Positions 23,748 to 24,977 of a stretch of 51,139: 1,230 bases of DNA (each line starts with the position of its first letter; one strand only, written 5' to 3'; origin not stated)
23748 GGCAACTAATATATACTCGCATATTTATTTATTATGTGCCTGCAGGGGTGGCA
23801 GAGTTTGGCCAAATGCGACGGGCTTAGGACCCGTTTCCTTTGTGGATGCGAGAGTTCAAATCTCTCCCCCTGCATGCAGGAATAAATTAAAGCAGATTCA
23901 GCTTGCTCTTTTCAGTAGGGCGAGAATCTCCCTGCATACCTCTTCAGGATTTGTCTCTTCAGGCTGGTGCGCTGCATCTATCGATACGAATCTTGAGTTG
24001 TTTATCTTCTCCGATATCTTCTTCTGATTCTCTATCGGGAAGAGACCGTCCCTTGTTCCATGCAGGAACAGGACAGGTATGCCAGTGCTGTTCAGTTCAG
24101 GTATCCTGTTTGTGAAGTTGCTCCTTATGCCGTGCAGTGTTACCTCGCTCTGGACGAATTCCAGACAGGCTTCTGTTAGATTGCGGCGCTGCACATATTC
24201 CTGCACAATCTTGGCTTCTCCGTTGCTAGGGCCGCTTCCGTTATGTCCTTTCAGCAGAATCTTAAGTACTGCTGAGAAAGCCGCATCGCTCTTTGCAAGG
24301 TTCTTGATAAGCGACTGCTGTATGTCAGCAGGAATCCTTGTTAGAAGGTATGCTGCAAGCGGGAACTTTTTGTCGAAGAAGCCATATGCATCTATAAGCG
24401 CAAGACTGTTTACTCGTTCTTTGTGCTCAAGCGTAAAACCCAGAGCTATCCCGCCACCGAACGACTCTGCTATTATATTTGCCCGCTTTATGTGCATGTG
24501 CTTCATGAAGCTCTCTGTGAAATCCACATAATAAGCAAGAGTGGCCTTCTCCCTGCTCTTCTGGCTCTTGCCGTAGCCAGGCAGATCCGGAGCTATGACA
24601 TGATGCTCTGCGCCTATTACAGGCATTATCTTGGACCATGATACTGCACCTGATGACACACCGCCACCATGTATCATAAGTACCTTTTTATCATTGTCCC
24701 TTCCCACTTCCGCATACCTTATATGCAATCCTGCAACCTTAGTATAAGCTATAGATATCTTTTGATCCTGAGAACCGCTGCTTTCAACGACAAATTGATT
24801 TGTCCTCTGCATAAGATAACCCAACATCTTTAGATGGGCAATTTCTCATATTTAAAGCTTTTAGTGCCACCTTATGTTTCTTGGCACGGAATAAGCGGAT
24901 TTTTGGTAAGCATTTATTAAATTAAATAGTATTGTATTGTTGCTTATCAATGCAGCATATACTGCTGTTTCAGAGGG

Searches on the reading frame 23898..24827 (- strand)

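Call 96: search_protein_families(library=pfam, proteins=[window:23898-24827:-], max_evalue=0.001)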
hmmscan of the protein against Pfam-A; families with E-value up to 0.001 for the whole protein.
window:23898-24827:- (309 aa): 3 families
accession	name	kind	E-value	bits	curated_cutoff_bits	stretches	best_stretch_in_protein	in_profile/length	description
PF00561.26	Abhydrolase_1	-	3.8e-24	86.1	25.8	1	49-287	3-238/245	alpha/beta hydrolase fold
PF12146.15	Hydrolase_4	-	5.5e-11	42.7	27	1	45-277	3-219/239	Serine aminopeptidase, S33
PF12697.13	Abhydrolase_6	-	6.4e-10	40.5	26.3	1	49-169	1-116/217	Alpha/beta hydrolase family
